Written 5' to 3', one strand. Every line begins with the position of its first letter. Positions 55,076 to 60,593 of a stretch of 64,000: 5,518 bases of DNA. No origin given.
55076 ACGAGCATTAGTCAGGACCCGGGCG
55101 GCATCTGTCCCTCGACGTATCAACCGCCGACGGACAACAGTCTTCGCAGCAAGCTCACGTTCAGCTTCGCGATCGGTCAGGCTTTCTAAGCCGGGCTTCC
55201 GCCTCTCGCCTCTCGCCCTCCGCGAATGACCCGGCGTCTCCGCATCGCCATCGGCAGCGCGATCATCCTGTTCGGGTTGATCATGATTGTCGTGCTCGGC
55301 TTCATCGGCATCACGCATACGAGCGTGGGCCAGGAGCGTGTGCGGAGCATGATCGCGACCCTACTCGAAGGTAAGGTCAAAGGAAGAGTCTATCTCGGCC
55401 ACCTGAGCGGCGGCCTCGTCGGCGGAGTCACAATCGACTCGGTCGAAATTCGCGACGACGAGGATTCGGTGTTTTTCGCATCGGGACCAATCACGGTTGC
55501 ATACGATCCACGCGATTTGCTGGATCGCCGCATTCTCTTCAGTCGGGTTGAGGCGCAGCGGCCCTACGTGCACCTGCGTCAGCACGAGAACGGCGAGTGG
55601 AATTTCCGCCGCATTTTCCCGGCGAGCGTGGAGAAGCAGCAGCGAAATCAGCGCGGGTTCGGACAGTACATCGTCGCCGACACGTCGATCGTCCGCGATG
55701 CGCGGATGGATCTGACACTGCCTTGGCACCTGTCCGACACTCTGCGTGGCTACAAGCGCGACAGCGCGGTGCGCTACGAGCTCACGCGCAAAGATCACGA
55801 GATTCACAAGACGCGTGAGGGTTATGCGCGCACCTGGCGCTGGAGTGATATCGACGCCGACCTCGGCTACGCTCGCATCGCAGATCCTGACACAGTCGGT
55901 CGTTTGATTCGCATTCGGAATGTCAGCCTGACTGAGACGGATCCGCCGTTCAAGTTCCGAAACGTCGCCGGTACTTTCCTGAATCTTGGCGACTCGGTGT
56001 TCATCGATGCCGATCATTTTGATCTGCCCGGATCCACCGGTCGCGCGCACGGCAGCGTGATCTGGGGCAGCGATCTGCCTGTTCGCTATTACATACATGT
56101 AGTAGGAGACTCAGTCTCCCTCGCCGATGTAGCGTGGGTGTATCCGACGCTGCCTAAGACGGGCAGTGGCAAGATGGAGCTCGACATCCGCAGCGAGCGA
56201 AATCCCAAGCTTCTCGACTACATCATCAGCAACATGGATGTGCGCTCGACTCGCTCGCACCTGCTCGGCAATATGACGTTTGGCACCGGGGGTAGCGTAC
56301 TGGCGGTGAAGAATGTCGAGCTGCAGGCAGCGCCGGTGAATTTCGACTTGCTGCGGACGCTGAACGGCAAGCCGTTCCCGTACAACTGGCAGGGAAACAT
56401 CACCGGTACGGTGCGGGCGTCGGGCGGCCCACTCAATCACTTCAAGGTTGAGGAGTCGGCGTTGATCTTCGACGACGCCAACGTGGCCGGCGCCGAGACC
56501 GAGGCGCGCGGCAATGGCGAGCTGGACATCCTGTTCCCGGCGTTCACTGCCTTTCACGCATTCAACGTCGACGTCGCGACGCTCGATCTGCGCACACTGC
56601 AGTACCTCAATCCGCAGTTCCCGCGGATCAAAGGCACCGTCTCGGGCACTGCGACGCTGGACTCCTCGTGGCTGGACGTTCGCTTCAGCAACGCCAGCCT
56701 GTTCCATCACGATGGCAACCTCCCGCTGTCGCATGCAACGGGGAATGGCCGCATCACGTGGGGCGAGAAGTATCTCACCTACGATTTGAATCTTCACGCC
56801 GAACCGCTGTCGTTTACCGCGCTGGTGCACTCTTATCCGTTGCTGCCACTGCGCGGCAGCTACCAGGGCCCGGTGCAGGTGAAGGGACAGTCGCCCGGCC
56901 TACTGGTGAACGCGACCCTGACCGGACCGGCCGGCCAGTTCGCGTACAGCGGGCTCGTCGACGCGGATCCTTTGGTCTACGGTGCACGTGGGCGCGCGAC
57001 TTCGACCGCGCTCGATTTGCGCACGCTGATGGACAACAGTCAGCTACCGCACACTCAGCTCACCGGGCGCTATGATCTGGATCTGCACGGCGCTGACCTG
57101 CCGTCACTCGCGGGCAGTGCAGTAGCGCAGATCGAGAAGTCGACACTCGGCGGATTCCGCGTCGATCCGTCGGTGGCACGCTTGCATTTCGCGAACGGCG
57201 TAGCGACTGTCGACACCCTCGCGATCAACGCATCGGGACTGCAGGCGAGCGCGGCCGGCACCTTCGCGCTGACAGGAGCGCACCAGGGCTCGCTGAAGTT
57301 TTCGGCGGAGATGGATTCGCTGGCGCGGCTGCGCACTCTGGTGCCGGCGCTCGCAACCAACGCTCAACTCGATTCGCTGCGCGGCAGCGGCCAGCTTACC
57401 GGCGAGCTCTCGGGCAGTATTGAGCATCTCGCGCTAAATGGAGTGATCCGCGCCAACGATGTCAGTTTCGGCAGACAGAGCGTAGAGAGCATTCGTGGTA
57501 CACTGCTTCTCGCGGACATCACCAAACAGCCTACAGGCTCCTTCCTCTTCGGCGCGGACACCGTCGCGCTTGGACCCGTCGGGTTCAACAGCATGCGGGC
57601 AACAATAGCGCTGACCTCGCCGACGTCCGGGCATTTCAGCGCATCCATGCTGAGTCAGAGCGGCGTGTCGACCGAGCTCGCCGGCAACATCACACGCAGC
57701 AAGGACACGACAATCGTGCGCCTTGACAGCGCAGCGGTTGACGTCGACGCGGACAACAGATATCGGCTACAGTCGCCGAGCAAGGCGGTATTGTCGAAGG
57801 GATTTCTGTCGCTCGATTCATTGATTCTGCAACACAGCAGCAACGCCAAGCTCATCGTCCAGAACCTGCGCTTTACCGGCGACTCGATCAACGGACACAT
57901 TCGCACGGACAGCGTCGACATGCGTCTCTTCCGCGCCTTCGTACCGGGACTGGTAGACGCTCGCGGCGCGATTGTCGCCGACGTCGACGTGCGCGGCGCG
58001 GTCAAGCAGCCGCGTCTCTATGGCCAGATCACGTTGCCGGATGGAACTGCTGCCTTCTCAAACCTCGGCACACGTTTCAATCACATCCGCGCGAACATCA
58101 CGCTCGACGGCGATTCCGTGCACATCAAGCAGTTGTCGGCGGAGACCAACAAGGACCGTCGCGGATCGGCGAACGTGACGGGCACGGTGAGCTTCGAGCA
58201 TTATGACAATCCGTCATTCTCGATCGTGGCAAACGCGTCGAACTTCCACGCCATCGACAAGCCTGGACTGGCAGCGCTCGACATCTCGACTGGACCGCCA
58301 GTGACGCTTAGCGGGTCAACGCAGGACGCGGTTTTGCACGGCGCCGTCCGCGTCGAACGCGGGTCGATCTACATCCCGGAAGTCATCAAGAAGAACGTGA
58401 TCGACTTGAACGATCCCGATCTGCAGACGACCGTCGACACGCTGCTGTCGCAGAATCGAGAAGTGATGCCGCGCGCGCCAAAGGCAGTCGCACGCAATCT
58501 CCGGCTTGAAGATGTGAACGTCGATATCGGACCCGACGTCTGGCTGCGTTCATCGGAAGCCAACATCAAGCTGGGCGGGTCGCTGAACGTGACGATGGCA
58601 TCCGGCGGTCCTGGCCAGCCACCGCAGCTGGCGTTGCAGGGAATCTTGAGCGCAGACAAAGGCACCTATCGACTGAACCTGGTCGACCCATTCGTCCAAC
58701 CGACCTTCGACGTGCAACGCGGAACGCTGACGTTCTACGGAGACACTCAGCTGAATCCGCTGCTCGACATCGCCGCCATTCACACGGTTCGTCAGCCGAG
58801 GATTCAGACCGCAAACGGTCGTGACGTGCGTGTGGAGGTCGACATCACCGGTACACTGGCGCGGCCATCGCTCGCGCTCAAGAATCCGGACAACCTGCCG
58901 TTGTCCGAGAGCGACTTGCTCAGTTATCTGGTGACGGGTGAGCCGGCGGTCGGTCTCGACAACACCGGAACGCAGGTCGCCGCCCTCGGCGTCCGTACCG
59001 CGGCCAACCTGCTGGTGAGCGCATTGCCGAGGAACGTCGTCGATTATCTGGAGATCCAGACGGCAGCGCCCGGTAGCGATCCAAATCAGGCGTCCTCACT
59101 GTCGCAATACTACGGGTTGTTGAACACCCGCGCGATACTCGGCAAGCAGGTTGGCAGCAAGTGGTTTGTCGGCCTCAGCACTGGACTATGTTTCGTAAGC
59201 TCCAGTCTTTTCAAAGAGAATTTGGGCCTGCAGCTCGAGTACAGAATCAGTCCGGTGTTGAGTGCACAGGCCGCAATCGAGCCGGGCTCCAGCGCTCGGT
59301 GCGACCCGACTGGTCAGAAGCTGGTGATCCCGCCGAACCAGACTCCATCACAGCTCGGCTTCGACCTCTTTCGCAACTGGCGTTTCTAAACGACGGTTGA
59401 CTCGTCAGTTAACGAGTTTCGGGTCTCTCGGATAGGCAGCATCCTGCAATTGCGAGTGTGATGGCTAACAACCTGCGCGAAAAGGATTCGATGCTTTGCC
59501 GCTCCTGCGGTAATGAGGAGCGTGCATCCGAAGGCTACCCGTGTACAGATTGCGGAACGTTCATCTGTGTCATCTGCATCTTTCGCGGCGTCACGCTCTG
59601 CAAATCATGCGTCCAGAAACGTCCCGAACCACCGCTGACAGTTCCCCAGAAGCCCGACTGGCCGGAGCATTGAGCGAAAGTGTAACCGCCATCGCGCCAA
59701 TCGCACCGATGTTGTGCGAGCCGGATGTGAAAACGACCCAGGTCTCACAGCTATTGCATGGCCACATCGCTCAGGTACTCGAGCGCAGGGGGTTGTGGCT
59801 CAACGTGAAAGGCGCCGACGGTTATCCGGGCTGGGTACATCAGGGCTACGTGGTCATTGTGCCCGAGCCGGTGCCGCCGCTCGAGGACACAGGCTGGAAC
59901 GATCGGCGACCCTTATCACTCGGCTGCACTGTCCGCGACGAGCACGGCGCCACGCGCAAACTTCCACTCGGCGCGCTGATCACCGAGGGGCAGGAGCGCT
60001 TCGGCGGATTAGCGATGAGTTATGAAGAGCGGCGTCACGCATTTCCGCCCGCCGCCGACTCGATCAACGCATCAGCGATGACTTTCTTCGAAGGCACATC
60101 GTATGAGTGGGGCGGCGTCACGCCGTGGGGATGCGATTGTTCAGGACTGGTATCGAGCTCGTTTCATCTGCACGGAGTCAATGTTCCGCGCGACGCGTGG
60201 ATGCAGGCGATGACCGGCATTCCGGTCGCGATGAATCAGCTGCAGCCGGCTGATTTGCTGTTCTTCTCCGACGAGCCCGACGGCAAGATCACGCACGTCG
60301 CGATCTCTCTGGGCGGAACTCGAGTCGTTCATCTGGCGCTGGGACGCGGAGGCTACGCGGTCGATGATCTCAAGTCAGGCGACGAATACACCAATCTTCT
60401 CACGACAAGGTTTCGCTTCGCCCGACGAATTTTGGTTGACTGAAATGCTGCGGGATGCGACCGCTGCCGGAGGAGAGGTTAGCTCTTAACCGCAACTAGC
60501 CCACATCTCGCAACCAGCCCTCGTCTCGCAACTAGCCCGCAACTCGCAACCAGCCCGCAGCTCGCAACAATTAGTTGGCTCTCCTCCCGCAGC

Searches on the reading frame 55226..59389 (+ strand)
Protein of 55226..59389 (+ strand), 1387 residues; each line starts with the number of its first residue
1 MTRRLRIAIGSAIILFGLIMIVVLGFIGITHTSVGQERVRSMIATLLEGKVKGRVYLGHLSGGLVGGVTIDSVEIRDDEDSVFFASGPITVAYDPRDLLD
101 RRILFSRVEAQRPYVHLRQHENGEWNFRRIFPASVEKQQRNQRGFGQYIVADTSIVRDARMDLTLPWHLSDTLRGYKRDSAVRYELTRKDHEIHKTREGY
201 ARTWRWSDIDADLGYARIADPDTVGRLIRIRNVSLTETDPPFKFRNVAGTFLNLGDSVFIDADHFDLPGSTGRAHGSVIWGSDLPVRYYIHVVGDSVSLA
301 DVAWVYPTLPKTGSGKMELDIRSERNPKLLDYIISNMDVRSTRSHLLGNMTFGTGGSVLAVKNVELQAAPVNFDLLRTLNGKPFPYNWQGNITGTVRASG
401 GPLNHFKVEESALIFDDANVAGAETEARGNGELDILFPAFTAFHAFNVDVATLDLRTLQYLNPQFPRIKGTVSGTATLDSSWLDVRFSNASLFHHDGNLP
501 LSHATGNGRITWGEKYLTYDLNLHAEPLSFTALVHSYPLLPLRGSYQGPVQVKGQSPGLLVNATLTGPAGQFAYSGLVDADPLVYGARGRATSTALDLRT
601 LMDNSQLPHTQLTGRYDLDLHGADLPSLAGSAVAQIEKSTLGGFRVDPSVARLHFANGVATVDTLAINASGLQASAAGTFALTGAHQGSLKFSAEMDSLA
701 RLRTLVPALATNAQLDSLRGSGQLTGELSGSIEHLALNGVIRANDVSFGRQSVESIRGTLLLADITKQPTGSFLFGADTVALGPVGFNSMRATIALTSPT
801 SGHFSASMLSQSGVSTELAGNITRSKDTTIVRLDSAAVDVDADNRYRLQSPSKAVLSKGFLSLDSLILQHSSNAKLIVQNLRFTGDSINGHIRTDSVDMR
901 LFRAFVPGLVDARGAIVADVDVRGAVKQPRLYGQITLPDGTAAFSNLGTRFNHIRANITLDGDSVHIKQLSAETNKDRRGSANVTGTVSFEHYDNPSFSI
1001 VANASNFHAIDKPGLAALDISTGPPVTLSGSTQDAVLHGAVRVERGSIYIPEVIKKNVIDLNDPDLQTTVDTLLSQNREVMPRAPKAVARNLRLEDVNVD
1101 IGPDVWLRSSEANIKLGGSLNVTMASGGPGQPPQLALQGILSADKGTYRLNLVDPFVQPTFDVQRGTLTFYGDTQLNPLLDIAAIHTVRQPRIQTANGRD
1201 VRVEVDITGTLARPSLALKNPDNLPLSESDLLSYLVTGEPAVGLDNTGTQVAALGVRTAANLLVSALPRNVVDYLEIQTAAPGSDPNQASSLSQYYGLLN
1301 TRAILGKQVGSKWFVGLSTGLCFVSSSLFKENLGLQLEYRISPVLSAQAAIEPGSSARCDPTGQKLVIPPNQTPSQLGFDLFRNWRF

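Call 52: search_protein_families(library=pfam, proteins=[window:55226-59389:+], max_evalue=0.0001)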
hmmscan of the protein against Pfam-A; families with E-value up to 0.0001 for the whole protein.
window:55226-59389:+ (1387 aa): 2 families
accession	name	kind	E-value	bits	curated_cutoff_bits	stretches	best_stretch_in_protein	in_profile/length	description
PF04357.19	TamB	-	2.2e-47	162.6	22.4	1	976-1354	6-368/381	TamB, inner membrane protein subunit of TAM complex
PF05359.17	DUF748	-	3.4e-06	25.9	50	1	66-134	68-142/1037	Domain of Unknown Function (DUF748)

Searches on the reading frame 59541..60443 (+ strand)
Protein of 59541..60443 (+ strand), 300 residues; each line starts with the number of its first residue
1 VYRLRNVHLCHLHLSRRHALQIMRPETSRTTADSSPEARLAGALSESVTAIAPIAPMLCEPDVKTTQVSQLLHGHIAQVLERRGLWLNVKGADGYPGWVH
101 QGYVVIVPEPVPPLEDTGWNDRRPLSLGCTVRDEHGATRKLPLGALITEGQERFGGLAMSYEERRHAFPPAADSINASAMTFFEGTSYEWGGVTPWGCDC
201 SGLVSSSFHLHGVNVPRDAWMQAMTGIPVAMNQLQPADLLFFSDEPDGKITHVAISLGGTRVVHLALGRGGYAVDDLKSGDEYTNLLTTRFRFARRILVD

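Call 52: search_protein_families(library=pfam, proteins=[window:59541-60443:+], max_evalue=0.0001)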
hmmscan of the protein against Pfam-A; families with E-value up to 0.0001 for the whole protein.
window:59541-60443:+ (300 aa): 3 families
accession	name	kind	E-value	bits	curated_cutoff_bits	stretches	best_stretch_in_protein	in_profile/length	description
PF00877.26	NLPC_P60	-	3.9e-18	65.8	23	1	185-278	1-92/105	NlpC/P60 family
PF18348.7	SH3_16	-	1.1e-07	31.9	25.8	1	60-100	4-45/49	Bacterial dipeptidyl-peptidase Sh3 domain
PF08239.17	SH3_3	-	1.6e-06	28.6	27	1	60-104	8-53/54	Bacterial SH3 domain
